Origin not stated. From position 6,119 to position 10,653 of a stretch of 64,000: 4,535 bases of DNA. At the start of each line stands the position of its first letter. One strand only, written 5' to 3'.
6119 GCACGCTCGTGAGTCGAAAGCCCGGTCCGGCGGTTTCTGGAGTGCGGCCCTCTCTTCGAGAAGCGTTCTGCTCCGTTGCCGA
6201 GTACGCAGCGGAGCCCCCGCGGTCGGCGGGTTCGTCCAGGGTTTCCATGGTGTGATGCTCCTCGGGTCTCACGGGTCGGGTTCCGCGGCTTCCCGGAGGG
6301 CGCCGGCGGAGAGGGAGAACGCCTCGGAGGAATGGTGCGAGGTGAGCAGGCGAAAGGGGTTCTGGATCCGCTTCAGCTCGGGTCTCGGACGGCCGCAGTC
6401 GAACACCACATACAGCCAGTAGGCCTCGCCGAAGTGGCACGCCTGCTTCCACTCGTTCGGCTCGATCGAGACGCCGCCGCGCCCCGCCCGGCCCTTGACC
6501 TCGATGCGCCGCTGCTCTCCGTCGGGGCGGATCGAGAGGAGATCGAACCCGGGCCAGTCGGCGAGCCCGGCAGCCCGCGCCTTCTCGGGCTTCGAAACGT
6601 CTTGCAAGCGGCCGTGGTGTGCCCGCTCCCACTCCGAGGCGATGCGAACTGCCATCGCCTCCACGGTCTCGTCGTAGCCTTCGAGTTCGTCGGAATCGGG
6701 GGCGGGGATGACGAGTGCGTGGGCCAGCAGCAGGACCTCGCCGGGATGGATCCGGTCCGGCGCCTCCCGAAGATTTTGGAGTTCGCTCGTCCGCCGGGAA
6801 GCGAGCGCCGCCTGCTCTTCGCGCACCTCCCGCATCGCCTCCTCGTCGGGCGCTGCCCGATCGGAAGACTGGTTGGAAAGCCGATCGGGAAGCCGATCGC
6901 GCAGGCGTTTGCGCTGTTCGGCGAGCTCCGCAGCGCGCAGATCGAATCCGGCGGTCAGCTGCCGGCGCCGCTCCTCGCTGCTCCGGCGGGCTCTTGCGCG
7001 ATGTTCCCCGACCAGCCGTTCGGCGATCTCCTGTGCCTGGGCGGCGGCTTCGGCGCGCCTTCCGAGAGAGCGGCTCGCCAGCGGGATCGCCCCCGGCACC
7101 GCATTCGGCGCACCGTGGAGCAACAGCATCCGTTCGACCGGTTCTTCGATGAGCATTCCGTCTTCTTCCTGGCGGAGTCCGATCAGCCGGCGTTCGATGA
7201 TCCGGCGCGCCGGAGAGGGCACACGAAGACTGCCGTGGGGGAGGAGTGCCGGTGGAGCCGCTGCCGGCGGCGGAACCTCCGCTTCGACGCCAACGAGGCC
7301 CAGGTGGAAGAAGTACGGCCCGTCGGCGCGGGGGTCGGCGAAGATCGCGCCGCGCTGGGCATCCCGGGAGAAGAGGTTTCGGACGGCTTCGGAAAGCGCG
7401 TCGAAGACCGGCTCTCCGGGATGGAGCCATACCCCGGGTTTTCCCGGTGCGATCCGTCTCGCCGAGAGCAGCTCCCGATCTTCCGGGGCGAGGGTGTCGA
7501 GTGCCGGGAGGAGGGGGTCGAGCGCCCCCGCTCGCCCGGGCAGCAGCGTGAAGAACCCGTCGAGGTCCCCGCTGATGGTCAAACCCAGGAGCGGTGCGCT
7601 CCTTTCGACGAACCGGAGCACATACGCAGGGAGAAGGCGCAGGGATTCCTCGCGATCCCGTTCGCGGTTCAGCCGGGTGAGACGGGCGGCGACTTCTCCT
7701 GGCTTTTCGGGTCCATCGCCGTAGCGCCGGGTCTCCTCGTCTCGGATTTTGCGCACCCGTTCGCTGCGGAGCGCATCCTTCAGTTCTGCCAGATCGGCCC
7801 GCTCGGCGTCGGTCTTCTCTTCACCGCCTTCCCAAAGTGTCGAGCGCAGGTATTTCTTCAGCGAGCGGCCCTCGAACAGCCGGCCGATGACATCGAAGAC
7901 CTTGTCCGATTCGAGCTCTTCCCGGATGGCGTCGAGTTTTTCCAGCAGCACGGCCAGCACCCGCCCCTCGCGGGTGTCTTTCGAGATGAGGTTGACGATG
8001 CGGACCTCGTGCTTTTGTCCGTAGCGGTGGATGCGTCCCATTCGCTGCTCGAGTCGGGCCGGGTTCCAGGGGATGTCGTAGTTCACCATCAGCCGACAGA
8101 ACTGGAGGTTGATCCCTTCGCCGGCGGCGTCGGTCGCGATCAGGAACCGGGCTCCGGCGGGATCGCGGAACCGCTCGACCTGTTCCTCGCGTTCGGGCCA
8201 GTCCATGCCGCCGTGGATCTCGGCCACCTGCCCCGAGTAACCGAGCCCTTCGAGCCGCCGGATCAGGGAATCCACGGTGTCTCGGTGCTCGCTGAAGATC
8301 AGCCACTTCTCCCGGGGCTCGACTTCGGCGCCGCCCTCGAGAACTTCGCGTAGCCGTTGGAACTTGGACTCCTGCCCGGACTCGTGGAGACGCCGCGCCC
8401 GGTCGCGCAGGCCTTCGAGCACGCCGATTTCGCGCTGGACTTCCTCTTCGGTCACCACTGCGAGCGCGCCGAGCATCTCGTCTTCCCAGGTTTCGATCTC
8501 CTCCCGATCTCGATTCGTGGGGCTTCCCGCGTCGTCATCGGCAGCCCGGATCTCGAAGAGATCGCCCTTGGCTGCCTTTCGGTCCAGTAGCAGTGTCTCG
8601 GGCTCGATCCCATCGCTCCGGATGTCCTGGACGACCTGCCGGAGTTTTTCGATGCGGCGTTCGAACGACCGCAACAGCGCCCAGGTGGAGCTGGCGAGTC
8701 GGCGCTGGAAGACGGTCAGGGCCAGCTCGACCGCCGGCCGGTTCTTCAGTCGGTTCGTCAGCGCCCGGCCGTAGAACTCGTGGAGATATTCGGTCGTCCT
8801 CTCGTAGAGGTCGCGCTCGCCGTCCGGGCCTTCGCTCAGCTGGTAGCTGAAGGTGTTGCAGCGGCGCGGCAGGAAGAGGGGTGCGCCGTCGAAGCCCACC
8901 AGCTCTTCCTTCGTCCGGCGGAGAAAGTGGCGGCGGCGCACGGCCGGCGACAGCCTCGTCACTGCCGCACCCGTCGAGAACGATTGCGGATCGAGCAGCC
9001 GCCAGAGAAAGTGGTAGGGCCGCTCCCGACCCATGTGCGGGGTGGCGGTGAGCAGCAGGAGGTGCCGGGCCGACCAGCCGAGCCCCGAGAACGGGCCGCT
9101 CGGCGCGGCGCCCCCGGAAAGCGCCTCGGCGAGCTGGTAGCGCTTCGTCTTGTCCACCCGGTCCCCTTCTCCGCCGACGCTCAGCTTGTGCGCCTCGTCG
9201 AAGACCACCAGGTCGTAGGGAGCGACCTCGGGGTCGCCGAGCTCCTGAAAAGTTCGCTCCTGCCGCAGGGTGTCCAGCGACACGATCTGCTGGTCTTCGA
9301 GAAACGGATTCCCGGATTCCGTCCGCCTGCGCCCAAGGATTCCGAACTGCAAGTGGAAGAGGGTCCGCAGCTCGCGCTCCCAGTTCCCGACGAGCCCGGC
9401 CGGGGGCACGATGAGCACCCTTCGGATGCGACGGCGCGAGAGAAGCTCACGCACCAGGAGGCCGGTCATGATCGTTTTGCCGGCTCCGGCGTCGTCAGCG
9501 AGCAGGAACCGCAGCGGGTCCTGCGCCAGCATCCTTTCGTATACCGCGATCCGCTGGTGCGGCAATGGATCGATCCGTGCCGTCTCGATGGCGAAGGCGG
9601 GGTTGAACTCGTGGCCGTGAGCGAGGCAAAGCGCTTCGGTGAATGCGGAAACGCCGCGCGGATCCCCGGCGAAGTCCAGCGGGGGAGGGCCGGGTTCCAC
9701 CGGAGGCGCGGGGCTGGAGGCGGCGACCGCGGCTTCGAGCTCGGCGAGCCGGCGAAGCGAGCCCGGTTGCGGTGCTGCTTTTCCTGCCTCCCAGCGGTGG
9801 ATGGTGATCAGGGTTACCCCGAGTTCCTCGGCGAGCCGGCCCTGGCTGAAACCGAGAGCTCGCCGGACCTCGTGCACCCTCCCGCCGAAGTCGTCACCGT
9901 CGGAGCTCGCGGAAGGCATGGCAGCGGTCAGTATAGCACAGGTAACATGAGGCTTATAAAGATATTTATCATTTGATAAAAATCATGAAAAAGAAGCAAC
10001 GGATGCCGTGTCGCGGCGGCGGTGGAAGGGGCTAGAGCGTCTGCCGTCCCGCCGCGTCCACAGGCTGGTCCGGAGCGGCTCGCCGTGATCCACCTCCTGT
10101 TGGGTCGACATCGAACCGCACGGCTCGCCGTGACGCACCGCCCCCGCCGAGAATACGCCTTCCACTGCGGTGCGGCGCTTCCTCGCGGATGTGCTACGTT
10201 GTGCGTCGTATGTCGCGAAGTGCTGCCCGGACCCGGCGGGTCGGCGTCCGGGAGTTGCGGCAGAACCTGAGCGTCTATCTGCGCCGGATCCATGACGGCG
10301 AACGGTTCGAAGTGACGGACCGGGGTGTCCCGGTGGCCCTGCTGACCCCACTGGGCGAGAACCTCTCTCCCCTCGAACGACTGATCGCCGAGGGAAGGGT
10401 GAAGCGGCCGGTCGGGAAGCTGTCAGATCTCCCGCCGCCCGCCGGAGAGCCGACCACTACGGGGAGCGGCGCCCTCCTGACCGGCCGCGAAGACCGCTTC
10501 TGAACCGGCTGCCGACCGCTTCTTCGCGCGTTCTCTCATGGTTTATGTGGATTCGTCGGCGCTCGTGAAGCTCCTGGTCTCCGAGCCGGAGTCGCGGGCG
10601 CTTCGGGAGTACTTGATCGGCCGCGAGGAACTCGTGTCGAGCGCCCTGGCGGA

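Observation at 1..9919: Six-gene co-directional defence island: HTH-SNF2-DUF3883 helicase, Gabija-like OLD/UvrD pair, DUF262/HEPN pair, KAP NTPase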

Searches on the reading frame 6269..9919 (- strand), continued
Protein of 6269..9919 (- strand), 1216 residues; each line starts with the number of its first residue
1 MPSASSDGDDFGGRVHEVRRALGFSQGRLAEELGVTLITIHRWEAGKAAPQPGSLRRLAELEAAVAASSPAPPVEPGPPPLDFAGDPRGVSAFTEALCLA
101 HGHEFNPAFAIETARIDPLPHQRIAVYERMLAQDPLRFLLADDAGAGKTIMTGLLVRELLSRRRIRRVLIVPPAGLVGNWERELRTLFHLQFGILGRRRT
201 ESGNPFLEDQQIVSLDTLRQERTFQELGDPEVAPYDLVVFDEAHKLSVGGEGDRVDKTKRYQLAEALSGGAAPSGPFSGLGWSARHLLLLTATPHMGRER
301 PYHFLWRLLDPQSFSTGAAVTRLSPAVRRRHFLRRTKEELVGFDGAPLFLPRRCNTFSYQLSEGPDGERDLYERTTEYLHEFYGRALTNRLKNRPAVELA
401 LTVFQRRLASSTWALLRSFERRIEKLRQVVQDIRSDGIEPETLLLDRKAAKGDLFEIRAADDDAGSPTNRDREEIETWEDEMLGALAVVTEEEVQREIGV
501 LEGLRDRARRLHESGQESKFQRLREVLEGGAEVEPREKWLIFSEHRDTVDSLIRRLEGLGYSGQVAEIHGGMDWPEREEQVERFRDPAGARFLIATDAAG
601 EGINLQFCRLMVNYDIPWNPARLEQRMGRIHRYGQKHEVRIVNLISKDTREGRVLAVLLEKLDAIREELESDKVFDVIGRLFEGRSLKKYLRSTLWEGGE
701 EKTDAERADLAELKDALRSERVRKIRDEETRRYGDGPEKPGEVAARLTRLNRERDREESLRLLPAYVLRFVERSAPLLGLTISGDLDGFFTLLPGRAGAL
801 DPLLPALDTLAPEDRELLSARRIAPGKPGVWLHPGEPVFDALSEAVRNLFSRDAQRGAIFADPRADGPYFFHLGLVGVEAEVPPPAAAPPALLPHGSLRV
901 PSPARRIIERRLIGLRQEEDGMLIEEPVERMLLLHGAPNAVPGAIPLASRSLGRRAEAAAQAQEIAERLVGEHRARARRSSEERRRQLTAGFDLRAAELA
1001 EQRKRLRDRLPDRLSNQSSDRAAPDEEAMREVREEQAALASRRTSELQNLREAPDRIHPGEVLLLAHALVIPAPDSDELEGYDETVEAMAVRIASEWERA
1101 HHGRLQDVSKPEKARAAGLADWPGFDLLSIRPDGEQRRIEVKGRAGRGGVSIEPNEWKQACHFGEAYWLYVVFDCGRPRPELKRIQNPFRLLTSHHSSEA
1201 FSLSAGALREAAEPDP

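Call 51: find_encoding_contigs(protein=P0246, flank=10000, max_places=2)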
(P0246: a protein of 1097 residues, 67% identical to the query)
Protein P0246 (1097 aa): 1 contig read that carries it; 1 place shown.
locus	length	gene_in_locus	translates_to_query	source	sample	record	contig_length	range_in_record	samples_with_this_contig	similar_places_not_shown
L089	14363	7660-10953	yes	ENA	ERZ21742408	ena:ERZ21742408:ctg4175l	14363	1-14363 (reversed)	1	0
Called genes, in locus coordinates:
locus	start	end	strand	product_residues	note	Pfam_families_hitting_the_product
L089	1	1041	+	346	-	?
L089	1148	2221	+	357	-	PF03235:GmrSD_N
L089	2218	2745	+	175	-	PF18735:HEPN_RiboL-PSP (faint)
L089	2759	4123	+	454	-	PF07693:KAP_NTPase, PF24883:NPHP3_N (faint), PF13401:AAA_22 (faint)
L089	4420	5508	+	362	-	PF03235:GmrSD_N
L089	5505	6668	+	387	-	PF11398:DUF2813 (faint), PF13175:AAA_15, PF13304:AAA_21 (weak), PF13175:AAA_15, PF13304:AAA_21, PF12476:DUF3696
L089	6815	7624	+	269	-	-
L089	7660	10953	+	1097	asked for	PF06634:DUF1156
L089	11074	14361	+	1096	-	?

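Call 55: search_protein_families(library=padloc, proteins=[L089:2759-4123:+, L089:4420-5508:+, L089:5505-6668:+, L089:6815-7624:+, L089:7660-10953:+, L089:11074-14361:+, L089:2218-2745:+], max_evalue=0.001)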
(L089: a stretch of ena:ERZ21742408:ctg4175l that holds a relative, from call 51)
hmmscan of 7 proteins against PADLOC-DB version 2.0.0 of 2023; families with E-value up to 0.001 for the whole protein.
L089:2759-4123:+ (454 aa): 9 families
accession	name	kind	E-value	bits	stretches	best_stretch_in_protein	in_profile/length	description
PDLC04959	PDC-S20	-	7.5e-68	228.1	1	3-405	3-380/464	-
PDLC04956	PDC-S20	-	9.3e-58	194.7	1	16-418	8-393/450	-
PDLC04958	PDC-S20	-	2.7e-24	84.3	1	39-426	27-394/458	-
PDLC04957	PDC-S20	-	3.4e-24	84.1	1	20-366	6-327/446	-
PDLC02361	PifA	-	8.5e-17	59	1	19-290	16-257/720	PifA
PDLC02210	QatA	-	2.5e-13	47.4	1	24-294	11-285/593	-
PDLC02209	QatA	-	1.5e-11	41.6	1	20-295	11-290/646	-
PDLC04140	mad8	-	7.3e-06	23.7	1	29-231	15-207/314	mads_8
PDLC05031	PDC-S49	-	0.00056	16.9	0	44-74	27-57/624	-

L089:4420-5508:+ (362 aa): 8 families
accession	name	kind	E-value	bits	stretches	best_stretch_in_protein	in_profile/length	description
PDLC03877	NsnA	-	2.2e-117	390.6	1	28-361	41-383/385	-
PDLC04027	PD-T4-2_A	-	6.7e-40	135.3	1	26-353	26-357/363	-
PDLC03418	REase_II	-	1.9e-16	58.2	1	54-188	34-163/372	Type II restriction enzyme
PDLC04151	HEC-05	-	1.3e-08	32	1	32-85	20-72/600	-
PDLC04150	HEC-05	-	9.9e-08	29.3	1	35-83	5-52/583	-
PDLC04153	HEC-05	-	0.00016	18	1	38-89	7-57/621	-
PDLC02792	SspE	-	0.00022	17.7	0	35-77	8-48/771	SspE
PDLC04154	HEC-06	-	0.0003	17.6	1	38-107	12-85/569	-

L089:5505-6668:+ (387 aa): 99 families (the best 25 are shown)
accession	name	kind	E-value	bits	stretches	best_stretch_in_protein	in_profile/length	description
PDLC03878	NsnB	-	1.3e-101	338.8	1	1-383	1-343/345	-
PDLC04707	PDC-M55A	-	3.6e-33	113.2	2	173-374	210-401/421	-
PDLC04148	HEC-03B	-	6.6e-33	112.4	2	249-373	315-435/458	-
PDLC02979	AriA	-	3e-28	97.7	2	253-316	300-372/373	-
PDLC02980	AriA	-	1.8e-20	72.2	2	254-318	239-304/304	-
PDLC04178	HEC-01A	-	2.4e-17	61.1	2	2-50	9-57/399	-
PDLC04393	PDC-M07A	-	1.5e-16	58.4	1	1-91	1-91/435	-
PDLC04391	PDC-M07A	-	1.3e-15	55.3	1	1-68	1-68/412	-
PDLC02358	Old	-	1.6e-15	55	2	270-317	282-329/578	Old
PDLC04176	HEC-01A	-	1.9e-15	55.1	2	258-372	261-365/371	-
PDLC04392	PDC-M07A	-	5.9e-15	53.2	1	1-98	1-98/432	-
PDLC04389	PDC-M07A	-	3.8e-14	50.5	1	2-85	6-89/443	-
PDLC00096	GajA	-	6.5e-14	49.6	1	266-316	279-336/630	AAA ATPase domain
PDLC04175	HEC-01A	-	7.6e-14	49.5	2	2-61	6-64/363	-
PDLC00091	GajA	-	4.6e-13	46.8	1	271-314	295-339/627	AAA ATPase domain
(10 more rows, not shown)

L089:6815-7624:+ (269 aa): 5 families
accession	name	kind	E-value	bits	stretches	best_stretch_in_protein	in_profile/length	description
PDLC03896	NsnC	-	2.8e-85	284.6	1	5-269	54-319/319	-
PDLC03914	NsnC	-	2.3e-05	21.9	1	130-253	178-298/314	-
PDLC03887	NsnC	-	6.1e-05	20.5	1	112-266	163-307/308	-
PDLC03879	NsnC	-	0.00013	19.7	1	159-267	214-304/305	-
PDLC03889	NsnC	-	0.00057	17.6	0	33-71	86-126/269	-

L089:7660-10953:+ (1097 aa): 11 families
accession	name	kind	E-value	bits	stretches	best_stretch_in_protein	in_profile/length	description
PDLC00661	HmaB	-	1e-97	326.1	3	338-875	269-785/973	DNA-adenine methylase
PDLC00660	HmaB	-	3.4e-94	314.5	3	338-889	268-797/967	DNA-adenine methylase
PDLC03233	MTase_II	-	4.7e-52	175.5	2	335-827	209-651/731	Type II methyltransferase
PDLC02189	DUF1156_MTase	-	2.9e-38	129.7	3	121-166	154-199/944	-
PDLC03352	MTase_II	-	2.7e-34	116.2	3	520-692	413-598/1023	Type II methyltransferase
PDLC03314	MTase_II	-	1.1e-25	87.9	3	112-166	145-199/944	Type II methyltransferase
PDLC04134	mad2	-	1.7e-08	31.7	1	123-164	283-325/492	mads_2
PDLC03367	MTase_II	-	2.4e-07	27.5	0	745-788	402-445/633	Type II methyltransferase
PDLC02541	PglX|PglXI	-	2.1e-06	24.1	0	644-687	478-521/919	PglXI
PDLC03319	MTase_II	-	0.00013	19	0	131-169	24-62/503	Type II methyltransferase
PDLC03312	MTase_II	-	0.00019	17.2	0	635-790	1104-1233/1344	Type II methyltransferase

L089:11074-14361:+ (1096 aa): 2 families
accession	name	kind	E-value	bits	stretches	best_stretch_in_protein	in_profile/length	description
PDLC00662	HmaC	-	1.5e-72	243.2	1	15-809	5-770/941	AAA+ ATPase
PDLC02192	DUF499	-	5.6e-17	58.9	2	55-114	34-93/1022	-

L089:2218-2745:+ (175 aa): 0 families

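Call 56: list_cluster_members(proteins=[L089:2759-4123:+, L089:4420-5508:+, L089:5505-6668:+, L089:6815-7624:+, L089:11074-14361:+, P0246])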
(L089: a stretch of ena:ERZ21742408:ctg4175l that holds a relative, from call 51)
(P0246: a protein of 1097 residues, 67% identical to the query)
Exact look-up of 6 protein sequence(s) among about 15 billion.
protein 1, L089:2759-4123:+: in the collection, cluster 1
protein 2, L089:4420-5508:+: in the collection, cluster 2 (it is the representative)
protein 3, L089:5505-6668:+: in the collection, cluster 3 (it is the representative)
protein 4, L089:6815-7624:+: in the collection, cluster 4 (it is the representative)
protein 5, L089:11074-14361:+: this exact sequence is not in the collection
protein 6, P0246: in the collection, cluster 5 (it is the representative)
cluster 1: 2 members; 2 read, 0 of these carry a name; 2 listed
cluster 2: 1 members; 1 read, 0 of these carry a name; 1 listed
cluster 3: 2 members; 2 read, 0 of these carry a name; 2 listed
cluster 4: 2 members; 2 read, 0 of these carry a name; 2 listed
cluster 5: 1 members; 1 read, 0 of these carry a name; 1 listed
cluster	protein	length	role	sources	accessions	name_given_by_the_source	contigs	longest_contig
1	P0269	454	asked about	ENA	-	-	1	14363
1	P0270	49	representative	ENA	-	-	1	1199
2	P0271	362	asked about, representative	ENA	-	-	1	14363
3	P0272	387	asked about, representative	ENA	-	-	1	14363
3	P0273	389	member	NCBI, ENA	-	-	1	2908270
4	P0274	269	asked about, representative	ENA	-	-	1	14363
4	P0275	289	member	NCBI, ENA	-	-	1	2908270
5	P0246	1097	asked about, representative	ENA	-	-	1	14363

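Call 74: find_encoding_contigs(protein=P0024, flank=10000, max_places=1)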
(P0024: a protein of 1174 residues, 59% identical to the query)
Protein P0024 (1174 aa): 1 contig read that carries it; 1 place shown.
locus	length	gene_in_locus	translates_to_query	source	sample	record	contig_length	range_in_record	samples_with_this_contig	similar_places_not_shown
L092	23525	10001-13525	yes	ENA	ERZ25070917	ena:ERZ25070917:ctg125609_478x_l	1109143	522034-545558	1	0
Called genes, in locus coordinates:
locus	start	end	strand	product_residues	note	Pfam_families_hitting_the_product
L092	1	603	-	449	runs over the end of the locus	PF07994:NAD_binding_5, PF01658:Inos-1-P_synth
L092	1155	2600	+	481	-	PF01520:Amidase_3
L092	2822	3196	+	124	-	PF10646:Germane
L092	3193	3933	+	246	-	PF01138:RNase_PH, PF03725:RNase_PH_C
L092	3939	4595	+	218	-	PF01725:Ham1p_like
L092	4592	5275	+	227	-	PF00881:Nitroreductase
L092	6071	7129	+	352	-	PF09976:TPR_21 (faint), PF13428:TPR_14 (faint), PF23914:TPR_CcmH_CycH (faint), PF14559:TPR_19 (weak), PF13432:TPR_16 (weak)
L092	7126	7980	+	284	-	PF13519:VWA_2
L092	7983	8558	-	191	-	PF11536:DUF3226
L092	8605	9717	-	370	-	PF13476:AAA_23 (weak), PF13304:AAA_21, PF13175:AAA_15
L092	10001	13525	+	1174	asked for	PF01381:HTH_3 (faint), PF13560:HTH_31 (weak), PF00176:SNF2-rel_dom, PF04851:ResIII (weak), PF00271:Helicase_C, PF13020:NOV_C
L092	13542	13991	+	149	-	PF13975:gag-asp_proteas (weak)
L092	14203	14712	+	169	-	-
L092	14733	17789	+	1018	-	PF06634:DUF1156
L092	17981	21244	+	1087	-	PF04465:DUF499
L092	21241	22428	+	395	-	PF13175:AAA_15, PF13304:AAA_21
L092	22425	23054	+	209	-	-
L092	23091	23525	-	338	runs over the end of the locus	PF10030:DUF2272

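Call 75: find_encoding_contigs(protein=P0021, flank=10000, max_places=1)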
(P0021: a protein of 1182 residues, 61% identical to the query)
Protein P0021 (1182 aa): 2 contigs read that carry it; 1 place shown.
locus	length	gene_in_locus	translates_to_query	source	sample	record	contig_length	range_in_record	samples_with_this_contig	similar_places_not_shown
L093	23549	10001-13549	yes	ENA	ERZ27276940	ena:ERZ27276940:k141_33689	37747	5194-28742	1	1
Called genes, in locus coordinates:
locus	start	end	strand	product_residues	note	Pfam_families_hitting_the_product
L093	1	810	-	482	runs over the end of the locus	PF02384:N6_Mtase (faint), PF22837:M_Eco57I_C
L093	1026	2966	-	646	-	PF01946:Thi4 (weak), PF01266:DAO (weak), PF13450:NAD_binding_8, PF13454:NAD_binding_9 (faint)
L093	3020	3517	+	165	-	PF01035:DNA_binding_1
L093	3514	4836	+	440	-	PF26314:MptA_B_family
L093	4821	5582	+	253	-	PF00535:Glycos_transf_2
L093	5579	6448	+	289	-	PF04784:DUF547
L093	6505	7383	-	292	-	-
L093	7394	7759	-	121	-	-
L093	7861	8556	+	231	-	PF04493:Endonuclease_5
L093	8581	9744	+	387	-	PF11199:DUF2891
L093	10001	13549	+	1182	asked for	PF01381:HTH_3, PF13560:HTH_31, PF00176:SNF2-rel_dom, PF00270:DEAD (weak), PF04851:ResIII (weak), PF00271:Helicase_C, PF13020:NOV_C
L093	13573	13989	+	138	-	PF13650:Asp_protease_2 (weak), PF13975:gag-asp_proteas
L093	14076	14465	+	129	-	PF06296:RelE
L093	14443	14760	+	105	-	PF01381:HTH_3 (weak)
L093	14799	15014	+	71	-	-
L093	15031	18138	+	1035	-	PF06634:DUF1156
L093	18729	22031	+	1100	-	PF04465:DUF499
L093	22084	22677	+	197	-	-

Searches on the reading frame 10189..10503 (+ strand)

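Call 14: search_protein_families(library=pfam, proteins=[window:10189-10503:+], max_evalue=0.001)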
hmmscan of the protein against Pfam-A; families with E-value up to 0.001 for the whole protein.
window:10189-10503:+ (104 aa): 1 family
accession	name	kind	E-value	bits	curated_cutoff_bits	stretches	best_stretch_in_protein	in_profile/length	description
PF02604.26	PhdYeFM_antitox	-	6.8e-07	29.4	29.8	1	18-57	4-44/74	Antitoxin Phd_YefM, type II toxin-antitoxin system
